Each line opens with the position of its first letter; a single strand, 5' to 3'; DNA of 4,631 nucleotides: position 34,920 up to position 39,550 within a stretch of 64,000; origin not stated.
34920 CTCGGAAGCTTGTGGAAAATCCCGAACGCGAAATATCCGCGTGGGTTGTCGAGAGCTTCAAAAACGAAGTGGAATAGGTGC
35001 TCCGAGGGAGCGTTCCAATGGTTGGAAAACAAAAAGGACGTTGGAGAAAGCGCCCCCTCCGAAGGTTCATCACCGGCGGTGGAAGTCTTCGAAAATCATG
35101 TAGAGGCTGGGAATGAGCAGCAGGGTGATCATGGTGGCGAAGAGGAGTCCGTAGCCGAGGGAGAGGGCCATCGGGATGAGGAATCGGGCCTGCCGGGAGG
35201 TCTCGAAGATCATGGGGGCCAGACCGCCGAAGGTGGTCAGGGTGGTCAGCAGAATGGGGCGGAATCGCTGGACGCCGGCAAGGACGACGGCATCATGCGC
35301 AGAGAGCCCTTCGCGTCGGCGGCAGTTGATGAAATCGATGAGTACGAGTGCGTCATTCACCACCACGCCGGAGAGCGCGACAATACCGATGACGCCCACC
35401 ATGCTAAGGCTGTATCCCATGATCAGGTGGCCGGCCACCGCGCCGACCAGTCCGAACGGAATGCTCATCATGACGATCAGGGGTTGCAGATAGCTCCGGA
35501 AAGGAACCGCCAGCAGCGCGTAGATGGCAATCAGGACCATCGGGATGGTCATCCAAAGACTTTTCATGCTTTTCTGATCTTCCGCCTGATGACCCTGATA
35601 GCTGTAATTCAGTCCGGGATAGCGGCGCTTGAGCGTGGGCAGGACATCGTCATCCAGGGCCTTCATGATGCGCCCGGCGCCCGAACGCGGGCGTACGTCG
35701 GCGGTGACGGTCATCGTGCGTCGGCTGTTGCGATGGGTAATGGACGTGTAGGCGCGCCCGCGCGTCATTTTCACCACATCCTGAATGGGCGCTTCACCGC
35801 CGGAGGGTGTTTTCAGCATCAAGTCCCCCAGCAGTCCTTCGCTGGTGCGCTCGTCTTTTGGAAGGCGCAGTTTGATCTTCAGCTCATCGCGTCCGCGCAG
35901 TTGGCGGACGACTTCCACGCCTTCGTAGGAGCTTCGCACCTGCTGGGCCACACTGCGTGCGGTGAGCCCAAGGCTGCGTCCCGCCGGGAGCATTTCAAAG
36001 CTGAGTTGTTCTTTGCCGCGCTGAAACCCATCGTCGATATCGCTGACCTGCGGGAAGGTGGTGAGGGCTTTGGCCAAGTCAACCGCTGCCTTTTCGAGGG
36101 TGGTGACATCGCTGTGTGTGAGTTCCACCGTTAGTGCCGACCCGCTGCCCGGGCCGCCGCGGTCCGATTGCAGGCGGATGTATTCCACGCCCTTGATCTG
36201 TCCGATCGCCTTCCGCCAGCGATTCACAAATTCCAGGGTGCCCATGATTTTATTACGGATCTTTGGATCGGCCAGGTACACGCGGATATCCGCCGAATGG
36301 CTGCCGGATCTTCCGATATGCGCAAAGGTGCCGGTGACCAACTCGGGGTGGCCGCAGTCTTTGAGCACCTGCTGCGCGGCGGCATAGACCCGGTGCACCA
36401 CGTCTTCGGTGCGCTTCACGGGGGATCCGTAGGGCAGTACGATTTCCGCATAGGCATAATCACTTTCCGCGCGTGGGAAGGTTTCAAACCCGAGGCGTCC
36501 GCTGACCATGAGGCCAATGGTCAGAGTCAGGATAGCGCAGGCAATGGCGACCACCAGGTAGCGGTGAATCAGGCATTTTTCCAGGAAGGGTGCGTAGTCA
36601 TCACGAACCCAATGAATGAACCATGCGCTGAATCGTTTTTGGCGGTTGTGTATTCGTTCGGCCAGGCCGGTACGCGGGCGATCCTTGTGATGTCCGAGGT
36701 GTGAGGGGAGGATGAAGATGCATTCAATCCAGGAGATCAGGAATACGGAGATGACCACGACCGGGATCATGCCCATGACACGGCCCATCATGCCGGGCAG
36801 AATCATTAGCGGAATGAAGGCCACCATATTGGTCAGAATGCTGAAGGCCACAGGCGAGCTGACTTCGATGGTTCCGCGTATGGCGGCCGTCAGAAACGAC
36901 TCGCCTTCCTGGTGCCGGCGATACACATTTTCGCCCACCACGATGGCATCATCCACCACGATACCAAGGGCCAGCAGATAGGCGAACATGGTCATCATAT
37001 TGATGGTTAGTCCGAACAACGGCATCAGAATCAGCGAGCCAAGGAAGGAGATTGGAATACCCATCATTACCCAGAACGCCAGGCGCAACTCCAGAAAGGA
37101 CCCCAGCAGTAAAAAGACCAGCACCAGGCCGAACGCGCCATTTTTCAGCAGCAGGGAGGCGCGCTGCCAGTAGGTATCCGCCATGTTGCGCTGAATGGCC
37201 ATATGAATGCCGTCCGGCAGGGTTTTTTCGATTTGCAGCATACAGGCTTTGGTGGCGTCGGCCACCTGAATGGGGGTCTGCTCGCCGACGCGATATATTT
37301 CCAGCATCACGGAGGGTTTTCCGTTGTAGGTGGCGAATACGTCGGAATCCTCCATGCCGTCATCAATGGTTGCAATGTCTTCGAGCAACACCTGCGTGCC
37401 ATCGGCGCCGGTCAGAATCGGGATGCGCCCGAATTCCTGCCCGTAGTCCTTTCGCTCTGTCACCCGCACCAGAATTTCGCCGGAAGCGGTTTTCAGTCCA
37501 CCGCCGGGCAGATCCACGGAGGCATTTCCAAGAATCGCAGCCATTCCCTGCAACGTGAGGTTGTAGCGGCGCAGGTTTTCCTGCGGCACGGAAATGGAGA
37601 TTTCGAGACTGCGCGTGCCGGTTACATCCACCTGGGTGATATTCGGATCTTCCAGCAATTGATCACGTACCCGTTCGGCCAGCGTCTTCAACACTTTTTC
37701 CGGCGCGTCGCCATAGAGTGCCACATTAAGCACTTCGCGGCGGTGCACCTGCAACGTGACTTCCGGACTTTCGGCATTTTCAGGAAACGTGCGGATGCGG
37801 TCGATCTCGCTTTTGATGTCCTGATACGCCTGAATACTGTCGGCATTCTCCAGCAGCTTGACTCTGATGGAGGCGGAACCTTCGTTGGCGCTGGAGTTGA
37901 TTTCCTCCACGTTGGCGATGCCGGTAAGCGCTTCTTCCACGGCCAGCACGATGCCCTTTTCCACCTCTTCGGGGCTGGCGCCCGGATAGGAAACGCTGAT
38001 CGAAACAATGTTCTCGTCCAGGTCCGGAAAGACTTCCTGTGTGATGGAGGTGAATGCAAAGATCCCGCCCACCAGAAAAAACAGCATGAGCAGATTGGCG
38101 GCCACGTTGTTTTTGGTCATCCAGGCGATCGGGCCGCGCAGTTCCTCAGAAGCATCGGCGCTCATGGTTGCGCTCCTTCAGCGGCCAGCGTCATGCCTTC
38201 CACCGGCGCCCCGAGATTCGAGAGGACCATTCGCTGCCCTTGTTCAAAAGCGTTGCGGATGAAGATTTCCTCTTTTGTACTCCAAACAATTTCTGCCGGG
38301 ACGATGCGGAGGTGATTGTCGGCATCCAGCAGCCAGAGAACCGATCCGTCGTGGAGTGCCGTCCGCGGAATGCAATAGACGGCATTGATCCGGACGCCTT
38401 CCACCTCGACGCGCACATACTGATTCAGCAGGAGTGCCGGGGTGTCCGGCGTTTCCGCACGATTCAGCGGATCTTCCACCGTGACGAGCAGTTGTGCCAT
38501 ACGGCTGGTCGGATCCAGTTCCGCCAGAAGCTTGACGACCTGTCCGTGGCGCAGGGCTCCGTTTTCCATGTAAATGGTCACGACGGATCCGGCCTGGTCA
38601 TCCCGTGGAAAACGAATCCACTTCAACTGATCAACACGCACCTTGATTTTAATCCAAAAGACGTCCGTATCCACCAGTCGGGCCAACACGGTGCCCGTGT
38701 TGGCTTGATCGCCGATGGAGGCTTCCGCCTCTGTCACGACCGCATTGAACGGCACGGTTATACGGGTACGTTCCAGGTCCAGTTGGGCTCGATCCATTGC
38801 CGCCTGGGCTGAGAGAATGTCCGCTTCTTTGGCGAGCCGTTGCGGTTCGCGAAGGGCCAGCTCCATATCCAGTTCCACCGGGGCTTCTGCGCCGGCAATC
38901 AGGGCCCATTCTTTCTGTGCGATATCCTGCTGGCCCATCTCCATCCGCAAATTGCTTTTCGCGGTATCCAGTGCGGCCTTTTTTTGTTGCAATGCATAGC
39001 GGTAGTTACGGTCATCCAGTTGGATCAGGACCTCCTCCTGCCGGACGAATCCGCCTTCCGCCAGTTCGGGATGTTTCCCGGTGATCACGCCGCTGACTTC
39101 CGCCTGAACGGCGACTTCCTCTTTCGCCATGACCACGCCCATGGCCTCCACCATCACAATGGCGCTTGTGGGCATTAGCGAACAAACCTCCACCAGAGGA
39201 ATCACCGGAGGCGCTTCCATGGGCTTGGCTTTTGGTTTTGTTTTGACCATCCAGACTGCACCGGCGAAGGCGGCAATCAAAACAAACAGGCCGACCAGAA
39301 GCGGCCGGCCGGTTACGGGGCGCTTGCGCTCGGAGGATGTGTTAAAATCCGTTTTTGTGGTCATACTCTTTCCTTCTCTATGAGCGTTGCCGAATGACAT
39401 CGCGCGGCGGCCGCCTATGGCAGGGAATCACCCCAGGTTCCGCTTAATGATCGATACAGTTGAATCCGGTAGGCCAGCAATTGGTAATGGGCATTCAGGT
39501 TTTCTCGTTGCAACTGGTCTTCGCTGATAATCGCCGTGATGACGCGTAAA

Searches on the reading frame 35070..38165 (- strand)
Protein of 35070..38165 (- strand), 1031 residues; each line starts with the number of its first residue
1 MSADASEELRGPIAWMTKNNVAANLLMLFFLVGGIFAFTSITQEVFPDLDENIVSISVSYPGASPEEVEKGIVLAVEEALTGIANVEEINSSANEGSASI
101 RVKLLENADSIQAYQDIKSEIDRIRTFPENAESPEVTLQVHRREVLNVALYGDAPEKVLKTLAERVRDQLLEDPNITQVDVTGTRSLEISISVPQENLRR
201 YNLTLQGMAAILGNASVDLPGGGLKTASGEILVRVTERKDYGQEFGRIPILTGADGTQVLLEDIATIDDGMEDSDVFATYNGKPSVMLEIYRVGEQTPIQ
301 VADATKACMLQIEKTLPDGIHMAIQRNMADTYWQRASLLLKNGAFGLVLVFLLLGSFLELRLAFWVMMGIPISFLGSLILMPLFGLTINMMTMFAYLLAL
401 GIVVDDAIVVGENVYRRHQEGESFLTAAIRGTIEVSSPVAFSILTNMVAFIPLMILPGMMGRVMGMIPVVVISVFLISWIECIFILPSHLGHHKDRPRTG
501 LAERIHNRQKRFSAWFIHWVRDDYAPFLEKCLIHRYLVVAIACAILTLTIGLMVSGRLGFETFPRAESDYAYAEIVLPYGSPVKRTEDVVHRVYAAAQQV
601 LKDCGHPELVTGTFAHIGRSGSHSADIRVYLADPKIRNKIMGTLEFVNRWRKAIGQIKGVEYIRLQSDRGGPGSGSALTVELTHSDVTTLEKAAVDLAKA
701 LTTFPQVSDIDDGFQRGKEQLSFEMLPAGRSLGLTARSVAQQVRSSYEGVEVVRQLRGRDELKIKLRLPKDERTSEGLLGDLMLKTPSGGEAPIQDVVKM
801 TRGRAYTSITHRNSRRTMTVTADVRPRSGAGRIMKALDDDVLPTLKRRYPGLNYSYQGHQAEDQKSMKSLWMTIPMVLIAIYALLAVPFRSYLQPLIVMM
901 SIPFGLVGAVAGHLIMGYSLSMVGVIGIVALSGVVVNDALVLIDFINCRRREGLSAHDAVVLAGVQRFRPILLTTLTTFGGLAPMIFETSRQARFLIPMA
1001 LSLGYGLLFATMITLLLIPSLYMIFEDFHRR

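Call 10: search_protein_families(library=pfam, proteins=[window:35070-38165:-], max_evalue=0.01)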
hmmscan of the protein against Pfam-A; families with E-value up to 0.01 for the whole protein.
window:35070-38165:- (1031 aa): 3 families
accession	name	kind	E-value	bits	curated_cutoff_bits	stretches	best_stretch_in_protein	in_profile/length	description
PF00873.25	ACR_tran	-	2.5e-173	578.8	28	1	18-1025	7-1020/1021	AcrB/AcrD/AcrF family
PF02355.23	SecD_SecF_C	-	0.00014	21.8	20.5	0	867-1018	30-179/189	Protein export membrane protein SecD/SecF, C-terminal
PF03176.21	MMPL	-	0.00022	20.7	20.5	1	864-1024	139-301/333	MMPL family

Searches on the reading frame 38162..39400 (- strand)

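Call 10: search_protein_families(library=pfam, proteins=[window:38162-39400:-], max_evalue=0.01)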
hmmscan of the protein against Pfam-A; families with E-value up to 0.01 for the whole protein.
window:38162-39400:- (412 aa): 2 families
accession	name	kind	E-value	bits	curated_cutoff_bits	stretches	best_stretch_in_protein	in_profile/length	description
PF13437.12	HlyD_3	-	2.1e-14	54.6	22.2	1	214-312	2-97/106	HlyD family secretion protein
PF16576.10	HlyD_D23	-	5.7e-09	36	30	1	84-311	6-204/214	Barrel-sandwich domain of CusB or HlyD membrane-fusion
